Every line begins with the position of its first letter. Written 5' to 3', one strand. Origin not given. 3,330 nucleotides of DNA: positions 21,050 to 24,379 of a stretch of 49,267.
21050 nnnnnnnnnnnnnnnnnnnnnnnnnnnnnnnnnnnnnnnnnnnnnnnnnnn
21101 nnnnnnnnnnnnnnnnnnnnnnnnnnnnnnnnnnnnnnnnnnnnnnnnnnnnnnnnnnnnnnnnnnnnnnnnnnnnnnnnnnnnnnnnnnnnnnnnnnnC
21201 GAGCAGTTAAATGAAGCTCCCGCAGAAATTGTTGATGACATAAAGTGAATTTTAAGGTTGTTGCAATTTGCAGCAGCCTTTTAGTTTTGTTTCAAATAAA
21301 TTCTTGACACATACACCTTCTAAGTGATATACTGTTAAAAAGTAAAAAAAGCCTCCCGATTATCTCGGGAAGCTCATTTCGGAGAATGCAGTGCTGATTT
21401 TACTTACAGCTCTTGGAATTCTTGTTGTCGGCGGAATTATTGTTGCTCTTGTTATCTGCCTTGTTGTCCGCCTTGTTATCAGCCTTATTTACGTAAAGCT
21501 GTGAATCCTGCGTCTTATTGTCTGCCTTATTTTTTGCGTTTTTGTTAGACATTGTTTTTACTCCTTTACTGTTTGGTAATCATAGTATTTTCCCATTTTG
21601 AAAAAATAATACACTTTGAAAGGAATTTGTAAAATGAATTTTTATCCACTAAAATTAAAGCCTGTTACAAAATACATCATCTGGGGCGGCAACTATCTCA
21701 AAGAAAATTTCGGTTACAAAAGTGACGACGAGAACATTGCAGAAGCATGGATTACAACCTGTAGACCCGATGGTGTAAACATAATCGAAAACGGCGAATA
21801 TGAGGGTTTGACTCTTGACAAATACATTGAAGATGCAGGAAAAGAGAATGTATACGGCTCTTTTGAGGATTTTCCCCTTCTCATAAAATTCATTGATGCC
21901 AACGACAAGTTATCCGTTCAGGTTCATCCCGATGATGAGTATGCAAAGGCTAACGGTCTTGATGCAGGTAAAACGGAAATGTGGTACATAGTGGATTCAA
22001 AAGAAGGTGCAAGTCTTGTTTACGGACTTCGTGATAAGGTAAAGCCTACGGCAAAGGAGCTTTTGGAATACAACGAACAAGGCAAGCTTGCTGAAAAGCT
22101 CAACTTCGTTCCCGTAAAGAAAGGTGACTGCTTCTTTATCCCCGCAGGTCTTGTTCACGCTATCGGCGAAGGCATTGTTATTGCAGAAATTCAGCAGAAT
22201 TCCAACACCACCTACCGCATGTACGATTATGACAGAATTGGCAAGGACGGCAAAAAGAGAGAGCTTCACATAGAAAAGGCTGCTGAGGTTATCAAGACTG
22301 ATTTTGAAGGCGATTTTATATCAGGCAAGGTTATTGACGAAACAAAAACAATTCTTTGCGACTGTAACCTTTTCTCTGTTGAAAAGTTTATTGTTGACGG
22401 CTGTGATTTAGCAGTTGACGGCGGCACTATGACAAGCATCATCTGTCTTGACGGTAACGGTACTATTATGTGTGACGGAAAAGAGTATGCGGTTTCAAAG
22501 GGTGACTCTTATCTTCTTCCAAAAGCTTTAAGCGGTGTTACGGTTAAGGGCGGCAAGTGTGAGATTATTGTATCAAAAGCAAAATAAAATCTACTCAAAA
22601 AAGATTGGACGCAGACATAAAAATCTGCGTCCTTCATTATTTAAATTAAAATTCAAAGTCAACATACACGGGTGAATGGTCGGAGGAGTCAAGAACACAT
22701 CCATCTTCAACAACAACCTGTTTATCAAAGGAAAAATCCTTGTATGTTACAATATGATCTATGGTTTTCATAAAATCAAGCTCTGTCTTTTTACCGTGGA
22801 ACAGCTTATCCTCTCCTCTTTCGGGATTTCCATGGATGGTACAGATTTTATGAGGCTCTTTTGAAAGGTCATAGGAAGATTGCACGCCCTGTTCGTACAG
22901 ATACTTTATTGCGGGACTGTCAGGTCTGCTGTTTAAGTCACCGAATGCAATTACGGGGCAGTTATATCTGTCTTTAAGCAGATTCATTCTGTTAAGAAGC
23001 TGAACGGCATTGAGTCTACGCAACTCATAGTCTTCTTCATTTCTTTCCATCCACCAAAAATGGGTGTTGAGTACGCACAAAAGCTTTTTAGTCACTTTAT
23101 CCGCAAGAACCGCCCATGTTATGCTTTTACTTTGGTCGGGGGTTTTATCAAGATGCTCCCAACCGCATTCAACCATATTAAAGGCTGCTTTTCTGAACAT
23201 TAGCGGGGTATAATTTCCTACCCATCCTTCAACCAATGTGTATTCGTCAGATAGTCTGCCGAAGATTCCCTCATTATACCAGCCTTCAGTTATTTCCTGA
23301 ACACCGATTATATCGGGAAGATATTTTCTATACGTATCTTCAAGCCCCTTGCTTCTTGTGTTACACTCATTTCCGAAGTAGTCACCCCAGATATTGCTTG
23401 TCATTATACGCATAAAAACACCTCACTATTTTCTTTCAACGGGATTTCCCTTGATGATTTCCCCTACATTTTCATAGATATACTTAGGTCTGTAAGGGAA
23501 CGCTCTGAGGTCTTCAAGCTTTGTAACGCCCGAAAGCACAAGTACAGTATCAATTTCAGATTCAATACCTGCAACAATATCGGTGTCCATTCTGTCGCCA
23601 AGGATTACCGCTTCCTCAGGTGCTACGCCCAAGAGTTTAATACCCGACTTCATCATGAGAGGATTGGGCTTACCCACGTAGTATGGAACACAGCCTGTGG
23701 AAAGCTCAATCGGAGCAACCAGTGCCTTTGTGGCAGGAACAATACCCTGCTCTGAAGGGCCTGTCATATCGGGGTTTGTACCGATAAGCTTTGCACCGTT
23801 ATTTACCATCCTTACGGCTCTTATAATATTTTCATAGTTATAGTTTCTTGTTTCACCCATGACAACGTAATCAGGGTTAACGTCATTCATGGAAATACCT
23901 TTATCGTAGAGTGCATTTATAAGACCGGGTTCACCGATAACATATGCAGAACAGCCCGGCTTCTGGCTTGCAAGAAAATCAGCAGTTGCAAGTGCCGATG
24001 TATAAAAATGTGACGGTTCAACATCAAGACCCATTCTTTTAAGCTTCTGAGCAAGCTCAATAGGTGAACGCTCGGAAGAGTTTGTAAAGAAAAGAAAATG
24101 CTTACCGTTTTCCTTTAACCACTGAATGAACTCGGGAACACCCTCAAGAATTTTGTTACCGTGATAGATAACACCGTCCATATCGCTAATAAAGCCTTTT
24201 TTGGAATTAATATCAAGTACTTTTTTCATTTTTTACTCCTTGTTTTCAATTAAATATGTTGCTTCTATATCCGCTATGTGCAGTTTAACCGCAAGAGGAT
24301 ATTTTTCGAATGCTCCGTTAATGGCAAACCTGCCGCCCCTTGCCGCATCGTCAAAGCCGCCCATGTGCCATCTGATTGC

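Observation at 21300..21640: Mirror-coding small-ORF module in the largest intergenic gap: hydrophilic KADN-repeat ORF on one strand, hydrophobic 37-aa ORF on the other, inside the putative manA leader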

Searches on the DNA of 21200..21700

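Call 43: search_rna_families(source=window, start=21200, end=21700, threshold=evalue, max_evalue=1)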
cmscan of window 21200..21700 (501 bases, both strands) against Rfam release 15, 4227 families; matches with E-value up to 1: 3.
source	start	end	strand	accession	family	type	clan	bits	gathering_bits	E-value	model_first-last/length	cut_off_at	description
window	21239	21345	+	RF02629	RmaA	Gene; sRNA;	-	26.2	57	0.021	1-113/113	no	Regulator of motility and amylovoran A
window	21248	21288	+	RF03697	mir-722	Gene; miRNA;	-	23.3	81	0.044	1-67/67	no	mir-722 microRNA precursor family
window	21239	21340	+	RF01462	rli26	Gene; sRNA;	-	20.5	100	0.52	1-188/188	no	Listeria sRNA rli26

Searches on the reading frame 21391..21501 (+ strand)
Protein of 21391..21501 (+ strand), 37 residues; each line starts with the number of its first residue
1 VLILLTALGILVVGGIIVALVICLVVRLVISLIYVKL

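Call 6: search_protein_families(library=pfam, proteins=[window:21391-21501:+], max_evalue=1)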
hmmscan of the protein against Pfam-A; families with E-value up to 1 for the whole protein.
seq(37 aa): 0 families

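Call 7: search_protein_families(library=ncbifam, proteins=[window:21391-21501:+], max_evalue=1)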
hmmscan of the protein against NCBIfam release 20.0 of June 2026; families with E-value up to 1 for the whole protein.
seq(37 aa): 0 families

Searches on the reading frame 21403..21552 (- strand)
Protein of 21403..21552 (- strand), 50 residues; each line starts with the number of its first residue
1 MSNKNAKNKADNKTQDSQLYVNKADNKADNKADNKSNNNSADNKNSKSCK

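Call 6: search_protein_families(library=pfam, proteins=[window:21403-21552:-], max_evalue=1)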
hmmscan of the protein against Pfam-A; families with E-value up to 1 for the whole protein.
seq(50 aa): 0 families

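Call 7: search_protein_families(library=ncbifam, proteins=[window:21403-21552:-], max_evalue=1)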
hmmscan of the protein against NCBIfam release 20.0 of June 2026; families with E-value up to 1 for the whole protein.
seq(50 aa): 0 families

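Call 8: find_homologous_proteins(query=window:21403-21552:-, max_evalue=10)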
Query seq(50 aa) (50 aa): 5 proteins with E <= 10 among 273 candidates.
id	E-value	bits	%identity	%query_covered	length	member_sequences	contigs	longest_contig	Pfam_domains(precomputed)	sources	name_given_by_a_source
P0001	1.8e-15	73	90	100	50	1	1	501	-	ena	-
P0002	1.4e-5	42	66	70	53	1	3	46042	-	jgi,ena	-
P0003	1.5e-5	42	62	100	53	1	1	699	-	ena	-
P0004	2.4e+0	26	51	100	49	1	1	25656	-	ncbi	-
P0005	3.3e+0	26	79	28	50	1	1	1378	-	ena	-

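Call 13: find_related_loci(query=A1, collection=genome_contigs, flank=3000)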
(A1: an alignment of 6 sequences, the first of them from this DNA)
Query A1 (50 aa) in genome_contigs; peptide patterns used: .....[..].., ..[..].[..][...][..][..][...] (x = any residue, [..] = any of these).
203 stretches matched a pattern; 1 encode a relative of the query (tblastn E <= 1e-3); 1 distinct loci.
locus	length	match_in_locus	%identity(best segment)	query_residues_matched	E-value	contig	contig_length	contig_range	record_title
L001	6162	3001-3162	65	1-50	3e-15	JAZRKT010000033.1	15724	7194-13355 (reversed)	MAG: Eubacteriales bacterium isolate T1900045445_YK20190136.MAGScoT_cleanbin_000037 SGB_7147_k141_591540, whole genome s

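Call 14: find_encoding_contigs(protein=P0002, flank=4000)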
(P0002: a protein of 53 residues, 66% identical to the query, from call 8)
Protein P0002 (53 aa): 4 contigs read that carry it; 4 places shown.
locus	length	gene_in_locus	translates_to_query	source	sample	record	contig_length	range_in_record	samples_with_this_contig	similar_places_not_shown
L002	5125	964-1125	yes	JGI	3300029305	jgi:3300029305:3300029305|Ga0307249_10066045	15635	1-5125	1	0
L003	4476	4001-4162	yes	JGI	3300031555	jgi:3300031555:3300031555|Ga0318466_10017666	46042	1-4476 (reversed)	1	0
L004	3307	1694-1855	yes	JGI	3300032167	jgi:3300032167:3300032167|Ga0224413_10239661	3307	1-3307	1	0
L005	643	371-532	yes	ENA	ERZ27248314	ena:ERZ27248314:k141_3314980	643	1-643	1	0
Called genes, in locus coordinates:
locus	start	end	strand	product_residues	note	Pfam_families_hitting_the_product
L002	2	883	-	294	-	?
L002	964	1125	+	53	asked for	-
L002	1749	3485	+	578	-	-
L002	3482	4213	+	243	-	PF04002:RadC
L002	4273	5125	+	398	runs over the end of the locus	PF02608:Bmp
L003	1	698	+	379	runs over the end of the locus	PF00144:Beta-lactamase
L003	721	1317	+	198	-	-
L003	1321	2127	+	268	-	PF00702:Hydrolase, PF13344:Hydrolase_6, PF13242:Hydrolase_like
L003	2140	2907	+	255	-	PF03372:Exo_endo_phos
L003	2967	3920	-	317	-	PF20511:PMI_typeI_cat, PF07883:Cupin_2 (faint), PF21621:MPI_cupin_dom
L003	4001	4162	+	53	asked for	-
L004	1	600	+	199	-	?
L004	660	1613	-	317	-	PF20511:PMI_typeI_cat, PF07883:Cupin_2 (faint), PF21621:MPI_cupin_dom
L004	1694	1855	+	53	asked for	-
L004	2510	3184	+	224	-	PF12146:Hydrolase_4 (faint), PF12697:Abhydrolase_6 (faint), PF00326:Peptidase_S9 (faint), PF02230:Abhydrolase_2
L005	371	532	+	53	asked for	-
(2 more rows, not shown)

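Call 15: find_encoding_contigs(protein=P0004, flank=4000)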
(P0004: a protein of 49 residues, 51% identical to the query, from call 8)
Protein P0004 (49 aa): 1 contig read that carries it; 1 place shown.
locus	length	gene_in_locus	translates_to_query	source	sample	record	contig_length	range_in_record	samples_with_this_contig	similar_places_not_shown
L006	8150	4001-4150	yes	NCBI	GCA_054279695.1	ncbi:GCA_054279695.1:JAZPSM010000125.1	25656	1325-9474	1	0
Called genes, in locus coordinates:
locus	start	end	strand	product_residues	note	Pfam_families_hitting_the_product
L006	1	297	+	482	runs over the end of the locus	PF02554:CstA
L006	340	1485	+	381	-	PF00144:Beta-lactamase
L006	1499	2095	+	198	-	-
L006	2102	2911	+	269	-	PF00702:Hydrolase, PF13344:Hydrolase_6, PF13419:HAD_2 (faint), PF13242:Hydrolase_like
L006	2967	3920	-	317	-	PF20511:PMI_typeI_cat, PF07883:Cupin_2 (faint), PF21621:MPI_cupin_dom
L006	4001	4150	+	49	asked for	-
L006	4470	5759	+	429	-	PF13519:VWA_2 (weak), PF00092:VWA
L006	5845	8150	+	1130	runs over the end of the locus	PF18998:Flg_new_2 (faint), PF09479:Flg_new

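Call 18: find_related_loci(query=A1, collection=metagenome_contigs, flank=2500)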
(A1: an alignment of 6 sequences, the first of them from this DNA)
Query A1 (50 aa) in metagenome_contigs; peptide patterns used: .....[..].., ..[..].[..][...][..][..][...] (x = any residue, [..] = any of these).
321 stretches matched a pattern, but none encodes a relative of the query by tblastn (E <= 1e-3).

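Call 21: find_homologous_proteins(query=A1, max_evalue=10)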
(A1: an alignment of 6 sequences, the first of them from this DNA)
Query A1 (6 sequences) (50 aa, profile of the alignment): 8 proteins with E <= 10 among 657 candidates.
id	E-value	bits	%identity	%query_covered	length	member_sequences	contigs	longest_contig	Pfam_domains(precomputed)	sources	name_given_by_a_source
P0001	1.4e-18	84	90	100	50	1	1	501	-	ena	-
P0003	2.3e-16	77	62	100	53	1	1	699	-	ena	-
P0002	1.2e-15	75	66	70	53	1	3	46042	-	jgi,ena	-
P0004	1.7e-15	75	51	100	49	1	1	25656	-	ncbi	-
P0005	4.9e-15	73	79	28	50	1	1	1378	-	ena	-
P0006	5.1e-13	67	79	28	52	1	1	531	-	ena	-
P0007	3.2e-9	55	55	100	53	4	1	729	-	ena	-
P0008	8.9e-3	34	69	58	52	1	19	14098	-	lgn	-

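Call 23: find_encoding_contigs(protein=P0008, flank=3000, max_places=4)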
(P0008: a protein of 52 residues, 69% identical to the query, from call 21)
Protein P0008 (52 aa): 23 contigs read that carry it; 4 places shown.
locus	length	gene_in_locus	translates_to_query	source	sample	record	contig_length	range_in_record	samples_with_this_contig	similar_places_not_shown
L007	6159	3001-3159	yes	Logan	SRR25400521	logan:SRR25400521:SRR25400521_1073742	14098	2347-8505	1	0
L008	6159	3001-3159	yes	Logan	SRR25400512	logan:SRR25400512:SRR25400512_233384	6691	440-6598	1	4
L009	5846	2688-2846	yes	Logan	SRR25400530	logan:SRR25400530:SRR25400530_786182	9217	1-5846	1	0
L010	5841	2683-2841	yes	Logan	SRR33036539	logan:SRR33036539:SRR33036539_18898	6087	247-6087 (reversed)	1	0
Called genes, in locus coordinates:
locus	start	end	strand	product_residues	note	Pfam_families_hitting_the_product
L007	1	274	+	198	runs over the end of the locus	-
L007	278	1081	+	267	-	PF00702:Hydrolase, PF13344:Hydrolase_6, PF13242:Hydrolase_like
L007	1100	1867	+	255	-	PF03372:Exo_endo_phos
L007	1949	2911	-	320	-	PF20511:PMI_typeI_cat, PF07883:Cupin_2 (faint), PF21621:MPI_cupin_dom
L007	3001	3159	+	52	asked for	-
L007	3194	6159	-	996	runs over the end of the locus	PF01839:FG-GAP (faint), PF14783:BBS2_Mid (faint), PF23743:Beta-prop_BBS7 (faint), PF13517:FG-GAP_3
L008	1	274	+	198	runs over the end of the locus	-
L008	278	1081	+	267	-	PF00702:Hydrolase, PF13344:Hydrolase_6, PF13242:Hydrolase_like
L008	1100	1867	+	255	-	PF03372:Exo_endo_phos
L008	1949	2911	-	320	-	PF20511:PMI_typeI_cat, PF07883:Cupin_2 (faint), PF21621:MPI_cupin_dom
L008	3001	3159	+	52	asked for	-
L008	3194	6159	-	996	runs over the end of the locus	PF01839:FG-GAP (faint), PF14783:BBS2_Mid (faint), PF23743:Beta-prop_BBS7 (faint), PF13517:FG-GAP_3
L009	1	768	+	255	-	?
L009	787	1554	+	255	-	PF03372:Exo_endo_phos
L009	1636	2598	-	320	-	PF20511:PMI_typeI_cat, PF07883:Cupin_2 (faint), PF21621:MPI_cupin_dom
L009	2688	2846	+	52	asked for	-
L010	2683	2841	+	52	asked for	-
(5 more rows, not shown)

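Call 24: find_encoding_contigs(protein=P0005, flank=3000, max_places=3)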
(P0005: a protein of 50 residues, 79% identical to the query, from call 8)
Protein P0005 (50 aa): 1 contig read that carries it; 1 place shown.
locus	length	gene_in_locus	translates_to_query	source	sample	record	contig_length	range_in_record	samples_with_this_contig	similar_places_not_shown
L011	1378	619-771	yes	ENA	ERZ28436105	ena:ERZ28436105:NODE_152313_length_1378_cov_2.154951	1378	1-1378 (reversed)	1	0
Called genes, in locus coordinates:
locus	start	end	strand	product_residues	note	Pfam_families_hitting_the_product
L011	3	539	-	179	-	?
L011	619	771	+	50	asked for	-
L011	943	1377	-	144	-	?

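Call 25: find_encoding_contigs(protein=P0003, flank=3000, max_places=2)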
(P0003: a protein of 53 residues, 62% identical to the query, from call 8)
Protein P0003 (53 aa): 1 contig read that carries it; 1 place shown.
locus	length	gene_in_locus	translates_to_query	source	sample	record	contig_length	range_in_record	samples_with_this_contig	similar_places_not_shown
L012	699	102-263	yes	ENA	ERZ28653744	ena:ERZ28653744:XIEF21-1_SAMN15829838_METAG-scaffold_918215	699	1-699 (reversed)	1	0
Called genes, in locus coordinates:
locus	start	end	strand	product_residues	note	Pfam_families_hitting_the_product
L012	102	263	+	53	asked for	-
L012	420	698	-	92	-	?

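Call 26: find_encoding_contigs(protein=P0007, flank=3000, max_places=2)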
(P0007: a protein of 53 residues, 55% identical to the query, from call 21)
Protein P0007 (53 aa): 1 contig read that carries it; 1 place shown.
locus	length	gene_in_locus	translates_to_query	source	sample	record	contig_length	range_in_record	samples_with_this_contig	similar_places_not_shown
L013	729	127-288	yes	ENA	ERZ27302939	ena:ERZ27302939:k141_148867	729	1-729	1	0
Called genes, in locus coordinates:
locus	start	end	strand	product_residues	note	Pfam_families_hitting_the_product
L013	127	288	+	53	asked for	-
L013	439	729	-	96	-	?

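Call 27: find_encoding_contigs(protein=P0001, flank=3000, max_places=2)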
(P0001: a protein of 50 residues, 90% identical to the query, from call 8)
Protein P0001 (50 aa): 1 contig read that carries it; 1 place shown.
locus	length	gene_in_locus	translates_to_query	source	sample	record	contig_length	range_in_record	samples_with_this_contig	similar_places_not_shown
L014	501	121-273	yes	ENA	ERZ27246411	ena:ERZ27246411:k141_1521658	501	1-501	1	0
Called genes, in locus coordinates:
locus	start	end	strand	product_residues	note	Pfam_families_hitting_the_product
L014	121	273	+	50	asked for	-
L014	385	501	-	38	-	?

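Call 28: find_encoding_contigs(protein=P0006, flank=3000, max_places=2)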
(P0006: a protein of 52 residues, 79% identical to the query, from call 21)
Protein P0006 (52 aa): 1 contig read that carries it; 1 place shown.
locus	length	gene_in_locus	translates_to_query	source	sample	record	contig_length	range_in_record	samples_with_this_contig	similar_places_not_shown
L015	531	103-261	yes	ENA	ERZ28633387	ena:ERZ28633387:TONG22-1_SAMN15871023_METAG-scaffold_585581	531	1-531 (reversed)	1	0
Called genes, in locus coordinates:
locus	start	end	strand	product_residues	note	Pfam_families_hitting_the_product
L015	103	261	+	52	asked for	-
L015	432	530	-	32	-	?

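Call 30: search_protein_representatives(alignment_id=A1)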
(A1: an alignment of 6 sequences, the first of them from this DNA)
Query: 6 sequences, 50 profile positions. Proteins with E-value up to 0.001 (for the whole library): 8; up to 1e-10: 6; up to 1e-30: 0. The best 8 are listed.
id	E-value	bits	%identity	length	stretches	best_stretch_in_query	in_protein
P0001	4.5e-19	84.4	-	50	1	1-50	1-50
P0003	7.5e-17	77.3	-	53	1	1-50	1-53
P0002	3.9e-16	75.0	-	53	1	1-50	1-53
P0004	5.4e-16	74.6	-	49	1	1-50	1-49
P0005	1.6e-15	73.1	-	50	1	1-50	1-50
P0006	1.6e-13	66.6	-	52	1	1-50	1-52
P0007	1.0e-09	54.5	-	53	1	1-50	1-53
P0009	2.2e-05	40.6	-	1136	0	-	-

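Call 61: predict_structure(alignment_id=A1)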
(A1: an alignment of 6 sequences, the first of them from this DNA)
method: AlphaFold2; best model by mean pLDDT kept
length: 50 residues; sequences in the alignment: 6
mean_pLDDT: 60.5   pTM: 0.12
mean pLDDT of the five models: 60.5, 60.5, 59.5, 56.4, 55.7
residues with pLDDT >= 90: 0; 70-90: 2; 50-70: 47; < 50: 1
segments of 3 or more residues with pLDDT < 50: none
pLDDT, mean of each block of 10 residues (from residue 1): 60 61 63 57 62
secondary structure, 60 per line:
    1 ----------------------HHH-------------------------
elements in order:

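Call 71: list_cluster_members(proteins=[P0004, P0002, P0008, window:21403-21552:-])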
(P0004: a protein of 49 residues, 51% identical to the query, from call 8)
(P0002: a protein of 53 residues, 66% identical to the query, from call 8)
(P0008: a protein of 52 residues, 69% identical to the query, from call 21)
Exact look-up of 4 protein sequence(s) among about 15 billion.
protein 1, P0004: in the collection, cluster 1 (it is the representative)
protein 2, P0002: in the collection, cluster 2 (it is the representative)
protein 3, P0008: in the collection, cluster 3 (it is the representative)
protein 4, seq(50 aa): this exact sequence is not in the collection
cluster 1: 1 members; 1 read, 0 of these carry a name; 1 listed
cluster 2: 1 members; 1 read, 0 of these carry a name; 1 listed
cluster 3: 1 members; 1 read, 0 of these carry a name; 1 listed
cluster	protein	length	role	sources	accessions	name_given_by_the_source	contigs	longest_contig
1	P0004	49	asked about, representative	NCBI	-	-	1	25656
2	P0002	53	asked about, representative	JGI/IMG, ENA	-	-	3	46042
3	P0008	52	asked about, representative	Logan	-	-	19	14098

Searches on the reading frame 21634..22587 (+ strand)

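Call 6: search_protein_families(library=pfam, proteins=[window:21634-22587:+], max_evalue=1)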
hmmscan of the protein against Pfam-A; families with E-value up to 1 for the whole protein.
window:21634-22587:+ (317 aa): 9 families
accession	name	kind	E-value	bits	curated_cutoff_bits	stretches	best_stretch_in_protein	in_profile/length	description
PF21621.3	MPI_cupin_dom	-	5e-16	58.9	27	1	238-314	2-77/79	Mannose-6-phosphate isomerase, cupin domain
PF20511.4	PMI_typeI_cat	-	1e-13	52.1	22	1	6-107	2-110/143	Phosphomannose isomerase type I, catalytic domain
PF07883.17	Cupin_2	-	2.2e-08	34.1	27.2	2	269-297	22-50/70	Cupin domain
PF02311.25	AraC_binding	-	6.3e-05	23.2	21.1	1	269-297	27-55/135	AraC-like ligand binding domain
PF06071.19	YchF-GTPase_C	-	0.0003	21.3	27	1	209-238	19-48/84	Protein of unknown function (DUF933)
PF01238.27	PMI_typeI_C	-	0.0012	19.4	21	1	283-315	14-47/48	Phosphomannose isomerase type I C-terminal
PF05899.18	Cupin_3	-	0.0013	18.8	23.5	1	269-302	29-63/74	EutQ-like cupin domain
PF00190.28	Cupin_1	-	0.12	12.3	22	1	154-177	77-99/151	Cupin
PF02373.28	JmjC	-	0.17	12.7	24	1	96-176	12-100/114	JmjC domain, hydroxylase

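Call 7: search_protein_families(library=ncbifam, proteins=[window:21634-22587:+], max_evalue=1)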
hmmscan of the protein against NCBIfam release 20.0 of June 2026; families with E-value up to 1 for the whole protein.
window:21634-22587:+ (317 aa): 3 families
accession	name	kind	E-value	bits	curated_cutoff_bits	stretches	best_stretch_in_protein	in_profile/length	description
TIGR00218.1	manA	equivalog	4.3e-47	161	116.2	2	103-314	143-358/359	mannose-6-phosphate isomerase, class I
NF011710.0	PRK15131.1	equivalog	2.4e-09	36.6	571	1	16-105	12-106/391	mannose-6-phosphate isomerase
TIGR00219.1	mreC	equivalog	0.14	11.3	92.75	0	153-197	208-251/283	rod shape-determining protein MreC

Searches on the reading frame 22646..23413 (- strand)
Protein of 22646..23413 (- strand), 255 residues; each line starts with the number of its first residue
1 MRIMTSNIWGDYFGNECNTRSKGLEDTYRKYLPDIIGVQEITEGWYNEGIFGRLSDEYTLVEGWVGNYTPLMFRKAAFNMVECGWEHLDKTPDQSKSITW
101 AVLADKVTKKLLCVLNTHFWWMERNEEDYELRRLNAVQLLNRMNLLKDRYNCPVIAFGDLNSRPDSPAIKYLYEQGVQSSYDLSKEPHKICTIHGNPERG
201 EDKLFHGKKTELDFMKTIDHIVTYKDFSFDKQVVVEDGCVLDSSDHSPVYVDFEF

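Call 40: search_protein_families(library=pfam, proteins=[window:22646-23413:-], max_evalue=0.00001)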
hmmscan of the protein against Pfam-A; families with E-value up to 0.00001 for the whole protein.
window:22646-23413:- (255 aa): 1 family
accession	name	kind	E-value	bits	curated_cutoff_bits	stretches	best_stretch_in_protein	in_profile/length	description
PF03372.29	Exo_endo_phos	-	4.2e-10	40.2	24.5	1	4-246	1-225/225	Endonuclease/Exonuclease/phosphatase family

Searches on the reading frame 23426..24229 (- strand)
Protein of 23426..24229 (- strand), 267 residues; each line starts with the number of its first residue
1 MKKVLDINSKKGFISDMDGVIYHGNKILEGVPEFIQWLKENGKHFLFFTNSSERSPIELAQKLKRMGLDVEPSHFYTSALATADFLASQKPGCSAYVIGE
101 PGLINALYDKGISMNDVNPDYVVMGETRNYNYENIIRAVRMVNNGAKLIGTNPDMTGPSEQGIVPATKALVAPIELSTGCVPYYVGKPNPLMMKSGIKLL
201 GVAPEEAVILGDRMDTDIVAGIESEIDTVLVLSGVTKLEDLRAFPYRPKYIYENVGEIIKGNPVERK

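Call 40: search_protein_families(library=pfam, proteins=[window:23426-24229:-], max_evalue=0.00001)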
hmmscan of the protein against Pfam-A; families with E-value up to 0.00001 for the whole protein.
window:23426-24229:- (267 aa): 4 families
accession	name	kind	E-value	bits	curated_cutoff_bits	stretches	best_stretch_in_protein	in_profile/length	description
PF13344.12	Hydrolase_6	-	1.7e-28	99.1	27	1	13-112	1-100/101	Haloacid dehalogenase-like hydrolase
PF13242.12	Hydrolase_like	-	1.8e-21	76.2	22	1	185-257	2-74/75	HAD-hyrolase-like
PF00702.32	Hydrolase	-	7.9e-12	46.4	26.4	1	11-222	2-188/191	haloacid dehalogenase-like hydrolase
PF13419.12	HAD_2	-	6.1e-06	26.9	23.8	0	186-231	134-178/178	Haloacid dehalogenase-like hydrolase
